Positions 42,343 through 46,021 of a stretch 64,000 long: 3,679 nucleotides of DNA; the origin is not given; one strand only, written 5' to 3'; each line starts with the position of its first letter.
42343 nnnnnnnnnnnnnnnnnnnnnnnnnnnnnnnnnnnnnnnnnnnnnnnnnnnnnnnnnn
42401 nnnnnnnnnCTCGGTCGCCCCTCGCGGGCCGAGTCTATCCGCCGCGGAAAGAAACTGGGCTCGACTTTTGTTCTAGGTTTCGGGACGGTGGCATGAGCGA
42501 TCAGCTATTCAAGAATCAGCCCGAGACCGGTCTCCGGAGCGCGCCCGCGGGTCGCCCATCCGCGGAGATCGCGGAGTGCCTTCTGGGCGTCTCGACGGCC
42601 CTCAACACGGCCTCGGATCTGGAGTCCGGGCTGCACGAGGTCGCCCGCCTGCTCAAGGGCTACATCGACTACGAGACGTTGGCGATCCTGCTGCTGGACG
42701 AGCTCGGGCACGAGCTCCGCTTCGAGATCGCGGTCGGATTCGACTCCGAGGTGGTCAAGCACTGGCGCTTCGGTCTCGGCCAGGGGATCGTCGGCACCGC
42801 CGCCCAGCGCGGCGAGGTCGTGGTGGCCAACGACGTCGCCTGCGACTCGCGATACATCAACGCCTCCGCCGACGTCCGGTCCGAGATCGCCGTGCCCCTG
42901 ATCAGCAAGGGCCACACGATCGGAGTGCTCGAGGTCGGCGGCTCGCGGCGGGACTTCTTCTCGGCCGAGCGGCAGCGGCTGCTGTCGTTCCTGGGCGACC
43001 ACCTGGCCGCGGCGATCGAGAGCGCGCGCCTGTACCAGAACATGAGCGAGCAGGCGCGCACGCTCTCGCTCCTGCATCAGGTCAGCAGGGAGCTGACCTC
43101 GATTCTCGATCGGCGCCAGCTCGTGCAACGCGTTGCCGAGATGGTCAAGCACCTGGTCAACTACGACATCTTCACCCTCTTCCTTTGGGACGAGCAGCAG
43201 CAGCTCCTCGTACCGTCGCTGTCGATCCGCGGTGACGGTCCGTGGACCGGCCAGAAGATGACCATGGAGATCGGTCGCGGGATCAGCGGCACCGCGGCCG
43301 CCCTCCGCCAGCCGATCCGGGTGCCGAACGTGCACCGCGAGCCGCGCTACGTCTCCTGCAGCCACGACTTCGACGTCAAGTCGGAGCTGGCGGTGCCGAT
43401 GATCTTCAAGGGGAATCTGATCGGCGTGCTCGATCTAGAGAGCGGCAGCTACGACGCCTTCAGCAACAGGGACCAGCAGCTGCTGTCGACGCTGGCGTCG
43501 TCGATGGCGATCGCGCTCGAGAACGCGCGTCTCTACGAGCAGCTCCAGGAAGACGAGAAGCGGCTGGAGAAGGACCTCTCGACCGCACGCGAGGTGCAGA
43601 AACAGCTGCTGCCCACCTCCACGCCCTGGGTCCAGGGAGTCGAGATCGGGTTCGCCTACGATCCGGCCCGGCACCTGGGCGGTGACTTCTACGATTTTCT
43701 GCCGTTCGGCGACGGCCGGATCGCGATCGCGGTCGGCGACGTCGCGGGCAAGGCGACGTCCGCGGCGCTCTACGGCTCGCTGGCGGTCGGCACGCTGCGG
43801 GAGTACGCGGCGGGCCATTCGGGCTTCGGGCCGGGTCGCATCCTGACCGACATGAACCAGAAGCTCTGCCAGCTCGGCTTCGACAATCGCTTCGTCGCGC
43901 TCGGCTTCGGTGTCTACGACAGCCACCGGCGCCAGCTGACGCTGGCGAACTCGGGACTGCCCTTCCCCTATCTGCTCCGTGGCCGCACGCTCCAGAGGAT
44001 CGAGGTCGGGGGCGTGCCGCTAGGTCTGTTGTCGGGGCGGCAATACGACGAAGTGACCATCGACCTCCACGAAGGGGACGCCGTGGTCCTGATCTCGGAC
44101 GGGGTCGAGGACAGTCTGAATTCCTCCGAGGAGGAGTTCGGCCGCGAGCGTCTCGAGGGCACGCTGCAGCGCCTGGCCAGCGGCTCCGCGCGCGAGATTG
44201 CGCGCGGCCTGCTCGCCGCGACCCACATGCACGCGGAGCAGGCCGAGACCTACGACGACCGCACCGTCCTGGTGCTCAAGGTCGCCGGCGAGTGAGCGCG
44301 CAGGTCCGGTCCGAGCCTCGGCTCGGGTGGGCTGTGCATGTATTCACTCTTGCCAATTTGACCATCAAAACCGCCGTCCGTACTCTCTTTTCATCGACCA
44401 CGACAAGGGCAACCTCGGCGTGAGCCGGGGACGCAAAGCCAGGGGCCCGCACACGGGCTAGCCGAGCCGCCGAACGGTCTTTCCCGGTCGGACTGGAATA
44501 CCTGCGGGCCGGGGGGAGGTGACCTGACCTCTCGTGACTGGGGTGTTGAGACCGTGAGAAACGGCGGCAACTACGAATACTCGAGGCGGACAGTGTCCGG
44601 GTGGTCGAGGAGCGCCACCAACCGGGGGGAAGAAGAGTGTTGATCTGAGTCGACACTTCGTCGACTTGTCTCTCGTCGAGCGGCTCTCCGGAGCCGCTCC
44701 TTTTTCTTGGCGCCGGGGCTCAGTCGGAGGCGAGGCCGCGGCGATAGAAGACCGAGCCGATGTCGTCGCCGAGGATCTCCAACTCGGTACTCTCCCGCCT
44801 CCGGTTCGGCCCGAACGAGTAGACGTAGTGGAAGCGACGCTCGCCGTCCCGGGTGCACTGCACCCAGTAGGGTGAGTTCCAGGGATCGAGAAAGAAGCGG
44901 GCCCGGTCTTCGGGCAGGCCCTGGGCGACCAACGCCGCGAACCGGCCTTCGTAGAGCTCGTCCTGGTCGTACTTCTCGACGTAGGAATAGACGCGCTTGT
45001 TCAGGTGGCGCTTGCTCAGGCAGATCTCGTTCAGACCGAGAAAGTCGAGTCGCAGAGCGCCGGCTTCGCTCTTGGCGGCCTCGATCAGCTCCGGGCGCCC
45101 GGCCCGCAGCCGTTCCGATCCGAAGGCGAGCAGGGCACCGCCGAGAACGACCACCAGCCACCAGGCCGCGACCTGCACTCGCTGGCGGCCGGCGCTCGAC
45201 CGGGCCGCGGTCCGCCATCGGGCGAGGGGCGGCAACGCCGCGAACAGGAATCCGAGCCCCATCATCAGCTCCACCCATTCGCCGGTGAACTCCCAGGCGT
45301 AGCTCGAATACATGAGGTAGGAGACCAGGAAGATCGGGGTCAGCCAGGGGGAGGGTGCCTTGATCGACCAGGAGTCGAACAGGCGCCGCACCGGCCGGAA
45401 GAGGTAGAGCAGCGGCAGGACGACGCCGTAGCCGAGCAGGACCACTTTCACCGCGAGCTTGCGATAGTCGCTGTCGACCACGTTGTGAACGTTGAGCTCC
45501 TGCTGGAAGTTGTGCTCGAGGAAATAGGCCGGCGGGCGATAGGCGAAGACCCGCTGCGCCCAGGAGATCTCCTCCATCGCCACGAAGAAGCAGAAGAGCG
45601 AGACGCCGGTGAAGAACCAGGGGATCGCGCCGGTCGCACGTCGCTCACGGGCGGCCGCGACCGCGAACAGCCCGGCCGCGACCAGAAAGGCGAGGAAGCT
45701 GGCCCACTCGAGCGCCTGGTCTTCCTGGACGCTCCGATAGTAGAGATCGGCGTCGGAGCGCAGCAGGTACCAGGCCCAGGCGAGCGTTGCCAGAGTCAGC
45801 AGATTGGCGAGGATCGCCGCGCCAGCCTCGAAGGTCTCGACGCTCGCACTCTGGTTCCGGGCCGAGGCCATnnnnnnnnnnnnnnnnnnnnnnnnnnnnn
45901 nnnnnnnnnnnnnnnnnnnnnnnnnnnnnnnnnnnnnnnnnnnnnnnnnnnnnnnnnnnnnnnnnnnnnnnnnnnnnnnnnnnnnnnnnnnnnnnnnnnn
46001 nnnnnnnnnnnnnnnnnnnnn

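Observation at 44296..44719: Candidate ~320-nt ncRNA with its own promoter and intrinsic terminator between convergent genes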

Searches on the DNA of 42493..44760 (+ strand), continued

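Call 82: search_with_rna_model(model_id=R1, sources=[window, L001, L002, L003, L004, L033, L034, L035, L036, L038, L039, L040, L014, L018, L026, L028, L032], max_evalue=1)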
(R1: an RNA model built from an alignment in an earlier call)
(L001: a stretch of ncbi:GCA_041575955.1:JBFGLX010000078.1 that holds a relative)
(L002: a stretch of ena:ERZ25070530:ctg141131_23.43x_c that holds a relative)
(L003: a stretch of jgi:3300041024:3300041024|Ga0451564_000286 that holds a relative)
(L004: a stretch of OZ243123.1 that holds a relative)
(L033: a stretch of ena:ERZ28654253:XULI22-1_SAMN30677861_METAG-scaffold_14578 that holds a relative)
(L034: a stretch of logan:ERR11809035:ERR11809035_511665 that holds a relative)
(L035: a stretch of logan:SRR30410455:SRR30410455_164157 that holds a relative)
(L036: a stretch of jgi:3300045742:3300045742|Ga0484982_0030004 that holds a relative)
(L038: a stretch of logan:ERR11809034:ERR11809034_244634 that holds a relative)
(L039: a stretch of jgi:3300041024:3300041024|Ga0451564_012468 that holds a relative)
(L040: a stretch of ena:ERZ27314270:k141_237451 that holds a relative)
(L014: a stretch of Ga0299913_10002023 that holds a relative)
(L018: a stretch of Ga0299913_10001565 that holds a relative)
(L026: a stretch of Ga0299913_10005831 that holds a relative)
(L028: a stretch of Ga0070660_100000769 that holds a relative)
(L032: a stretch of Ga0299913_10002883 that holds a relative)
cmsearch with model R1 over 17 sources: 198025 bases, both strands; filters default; matches with E-value up to 1: 15.
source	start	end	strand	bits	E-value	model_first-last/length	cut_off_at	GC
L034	4962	5035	+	86.4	8.3e-19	1-74/74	no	0.53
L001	5098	5171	+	77.7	1.2e-16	1-74/74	no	0.53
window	44637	44709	+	76.2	2.7e-16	1-74/74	no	0.56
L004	5250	5327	+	74.1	8.9e-16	1-74/74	no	0.59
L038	2443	2516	+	71.1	5.1e-15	1-74/74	no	0.5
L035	2063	2138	+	66.7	6.1e-14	1-74/74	no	0.61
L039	7218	7293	+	64.6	2e-13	1-74/74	no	0.58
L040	4505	4574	+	64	2.7e-13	1-74/74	no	0.54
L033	4168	4241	+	59.5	3.6e-12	1-74/74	no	0.61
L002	5015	5088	+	57.6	1e-11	1-74/74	no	0.57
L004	1240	1313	+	57.6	1e-11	1-74/74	no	0.57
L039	7001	7020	+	17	0.12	44-63/74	no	0.95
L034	5004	5025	-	15.9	0.21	43-64/74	no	0.73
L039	7260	7283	-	15.6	0.25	43-64/74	no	0.88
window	44678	44699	-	15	0.34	43-64/74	no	0.77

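Call 93: build_rna_model(alignment_id=A3, structure=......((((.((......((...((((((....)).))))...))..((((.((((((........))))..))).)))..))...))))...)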
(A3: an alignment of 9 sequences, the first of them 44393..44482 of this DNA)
Model R2 built from alignment A3 (9 sequences, 94 columns); structure: as given.
model positions 89; base pairs 24; branch points 1; effective number of sequences 1.46; information 0.64 bits per position. Calibrated on 0.2 Mb of random sequence (short: E-values are rough).
structure used (alignment columns):
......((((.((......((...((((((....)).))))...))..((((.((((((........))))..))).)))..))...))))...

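Call 94: search_with_rna_model(model_id=R2, sources=[window, L001, L003, L004, L033, L034, L035, L036, L038, L039, L040], max_evalue=1)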
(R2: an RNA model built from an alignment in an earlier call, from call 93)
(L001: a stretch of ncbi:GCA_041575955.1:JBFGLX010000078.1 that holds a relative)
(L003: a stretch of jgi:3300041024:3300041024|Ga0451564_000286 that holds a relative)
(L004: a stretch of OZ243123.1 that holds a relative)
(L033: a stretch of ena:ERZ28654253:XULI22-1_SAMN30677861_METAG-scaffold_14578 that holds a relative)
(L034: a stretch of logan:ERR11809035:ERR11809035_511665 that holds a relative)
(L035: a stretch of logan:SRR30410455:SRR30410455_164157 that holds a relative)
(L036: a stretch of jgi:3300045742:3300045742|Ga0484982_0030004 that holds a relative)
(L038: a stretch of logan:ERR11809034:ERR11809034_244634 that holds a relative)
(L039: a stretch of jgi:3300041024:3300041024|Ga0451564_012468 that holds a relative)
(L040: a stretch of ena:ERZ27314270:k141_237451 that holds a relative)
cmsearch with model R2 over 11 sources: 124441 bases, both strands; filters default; matches with E-value up to 1: 11.
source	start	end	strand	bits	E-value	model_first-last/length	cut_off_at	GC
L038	2132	2219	+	99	1.4e-24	1-89/89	no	0.67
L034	4681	4769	+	95.6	1.2e-23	1-89/89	no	0.7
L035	1961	2048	+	91.7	1.4e-22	1-89/89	no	0.62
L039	7035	7122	+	90.4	3.3e-22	1-89/89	no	0.69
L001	4910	5000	+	90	4.1e-22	1-89/89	no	0.68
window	44391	44482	+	88.1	1.4e-21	1-89/89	no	0.68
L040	4323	4410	+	84.9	1.1e-20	1-89/89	no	0.68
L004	1395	1486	+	83.8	2e-20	1-89/89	no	0.73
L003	4962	5050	+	83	3.4e-20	1-89/89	no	0.71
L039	6792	6850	+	43.2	3e-09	1-89/89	no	0.66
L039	9077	9150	-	13.1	0.58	1-89/89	no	0.77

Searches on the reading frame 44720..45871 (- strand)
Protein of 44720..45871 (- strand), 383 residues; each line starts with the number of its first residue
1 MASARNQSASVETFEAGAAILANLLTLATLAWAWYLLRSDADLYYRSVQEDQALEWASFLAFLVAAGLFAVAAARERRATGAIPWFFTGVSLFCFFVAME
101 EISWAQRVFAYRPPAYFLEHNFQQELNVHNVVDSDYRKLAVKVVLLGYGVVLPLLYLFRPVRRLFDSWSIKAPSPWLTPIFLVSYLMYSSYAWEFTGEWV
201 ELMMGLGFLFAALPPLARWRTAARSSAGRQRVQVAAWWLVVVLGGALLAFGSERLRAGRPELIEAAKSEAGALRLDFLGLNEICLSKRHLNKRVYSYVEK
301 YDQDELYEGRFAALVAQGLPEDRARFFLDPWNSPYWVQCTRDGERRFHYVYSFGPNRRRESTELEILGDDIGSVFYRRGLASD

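Call 7: search_protein_families(library=pfam, proteins=[window:44720-45871:-])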
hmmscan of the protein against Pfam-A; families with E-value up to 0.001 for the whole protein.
window:44720-45871:- (383 aa): 0 families

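Call 12: find_encoding_contigs(protein=window:44720-45871:-, flank=3000, max_places=6)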
Protein window:44720-45871:- (383 aa): no gene with exactly this product is on record in the collection.

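Call 63: search_protein_families(library=ncbifam, proteins=[window:44720-45871:-], max_evalue=0.01)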
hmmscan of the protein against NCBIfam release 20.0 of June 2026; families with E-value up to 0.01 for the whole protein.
window:44720-45871:- (383 aa): 0 families
